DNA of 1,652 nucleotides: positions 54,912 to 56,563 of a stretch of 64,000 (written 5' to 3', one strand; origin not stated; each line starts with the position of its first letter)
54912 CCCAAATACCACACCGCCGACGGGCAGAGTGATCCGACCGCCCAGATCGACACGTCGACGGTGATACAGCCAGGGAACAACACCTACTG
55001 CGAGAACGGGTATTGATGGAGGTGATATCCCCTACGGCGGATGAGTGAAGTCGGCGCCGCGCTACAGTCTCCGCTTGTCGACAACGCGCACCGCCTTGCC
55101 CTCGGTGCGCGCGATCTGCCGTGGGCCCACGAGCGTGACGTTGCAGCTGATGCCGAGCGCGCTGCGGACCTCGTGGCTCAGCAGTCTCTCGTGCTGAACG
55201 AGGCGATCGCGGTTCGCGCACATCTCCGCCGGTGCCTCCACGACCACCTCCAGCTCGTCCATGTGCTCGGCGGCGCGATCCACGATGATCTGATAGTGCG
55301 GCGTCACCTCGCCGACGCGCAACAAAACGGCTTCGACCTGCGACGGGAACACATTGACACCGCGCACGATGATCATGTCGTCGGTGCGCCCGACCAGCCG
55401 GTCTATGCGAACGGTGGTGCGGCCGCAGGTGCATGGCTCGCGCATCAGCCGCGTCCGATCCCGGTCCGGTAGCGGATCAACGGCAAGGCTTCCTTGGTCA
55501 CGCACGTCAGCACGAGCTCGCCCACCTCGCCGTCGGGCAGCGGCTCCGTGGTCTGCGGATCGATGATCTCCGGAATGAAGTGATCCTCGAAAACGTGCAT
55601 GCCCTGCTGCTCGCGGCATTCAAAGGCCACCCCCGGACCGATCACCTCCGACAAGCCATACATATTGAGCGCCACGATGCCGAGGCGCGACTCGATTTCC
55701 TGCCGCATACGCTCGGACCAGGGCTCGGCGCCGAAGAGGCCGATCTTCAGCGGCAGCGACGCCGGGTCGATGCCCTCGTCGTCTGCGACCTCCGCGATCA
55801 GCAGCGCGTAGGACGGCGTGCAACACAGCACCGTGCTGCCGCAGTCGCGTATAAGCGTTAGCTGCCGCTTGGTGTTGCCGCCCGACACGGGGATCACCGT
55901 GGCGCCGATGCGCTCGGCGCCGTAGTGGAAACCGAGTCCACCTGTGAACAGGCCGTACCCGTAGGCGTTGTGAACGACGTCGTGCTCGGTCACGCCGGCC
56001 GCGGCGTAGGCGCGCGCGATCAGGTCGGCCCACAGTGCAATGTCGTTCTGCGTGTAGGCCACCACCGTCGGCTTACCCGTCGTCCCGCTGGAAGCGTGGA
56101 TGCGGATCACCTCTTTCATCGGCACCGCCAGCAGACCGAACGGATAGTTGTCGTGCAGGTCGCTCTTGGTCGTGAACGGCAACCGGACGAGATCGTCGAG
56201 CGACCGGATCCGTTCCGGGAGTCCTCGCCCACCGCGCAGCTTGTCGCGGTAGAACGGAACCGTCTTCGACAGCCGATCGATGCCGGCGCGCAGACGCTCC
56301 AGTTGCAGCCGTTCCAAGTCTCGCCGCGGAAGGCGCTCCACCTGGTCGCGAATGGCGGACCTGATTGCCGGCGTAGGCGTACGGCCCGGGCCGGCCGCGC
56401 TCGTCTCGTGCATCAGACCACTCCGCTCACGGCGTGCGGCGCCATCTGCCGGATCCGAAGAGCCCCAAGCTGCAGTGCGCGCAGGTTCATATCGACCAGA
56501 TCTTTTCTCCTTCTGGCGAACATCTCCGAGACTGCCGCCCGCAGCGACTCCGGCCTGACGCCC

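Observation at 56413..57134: iorB-paaK without iorA; the cassette array begins flush against the iorB start codon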

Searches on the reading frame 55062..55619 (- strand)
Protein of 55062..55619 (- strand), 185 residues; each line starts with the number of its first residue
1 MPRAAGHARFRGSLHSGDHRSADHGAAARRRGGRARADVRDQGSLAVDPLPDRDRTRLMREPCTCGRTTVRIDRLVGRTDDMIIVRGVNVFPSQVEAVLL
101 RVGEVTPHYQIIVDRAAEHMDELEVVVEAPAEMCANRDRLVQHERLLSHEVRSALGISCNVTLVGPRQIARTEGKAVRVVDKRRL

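Call 7: search_protein_families(library=pfam, proteins=[window:55062-55619:-], max_evalue=0.01)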
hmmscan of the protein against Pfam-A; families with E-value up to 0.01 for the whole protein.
window:55062-55619:- (185 aa): 1 family
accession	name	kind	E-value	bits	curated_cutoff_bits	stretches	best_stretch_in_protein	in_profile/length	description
PF14535.12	AMP-binding_C_2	-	1.3e-28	99.5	25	1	87-183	1-96/96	AMP-binding enzyme C-terminal domain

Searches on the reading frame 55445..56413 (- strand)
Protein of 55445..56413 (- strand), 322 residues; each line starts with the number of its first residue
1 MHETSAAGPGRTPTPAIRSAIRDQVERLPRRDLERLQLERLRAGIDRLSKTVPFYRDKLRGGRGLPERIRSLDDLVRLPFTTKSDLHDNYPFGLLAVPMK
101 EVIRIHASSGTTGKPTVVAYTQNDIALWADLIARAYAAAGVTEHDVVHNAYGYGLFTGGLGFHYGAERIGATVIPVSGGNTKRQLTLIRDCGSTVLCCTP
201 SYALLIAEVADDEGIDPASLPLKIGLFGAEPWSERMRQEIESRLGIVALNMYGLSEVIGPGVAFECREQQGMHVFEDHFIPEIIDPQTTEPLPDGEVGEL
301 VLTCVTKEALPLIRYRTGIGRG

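Call 7: search_protein_families(library=pfam, proteins=[window:55445-56413:-], max_evalue=0.01)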
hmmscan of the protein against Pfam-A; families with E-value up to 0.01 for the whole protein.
window:55445-56413:- (322 aa): 1 family
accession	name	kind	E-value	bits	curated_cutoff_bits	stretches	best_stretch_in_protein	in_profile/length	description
PF00501.34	AMP-binding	-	1.6e-19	70.4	29.9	1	105-302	167-374/384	AMP-binding enzyme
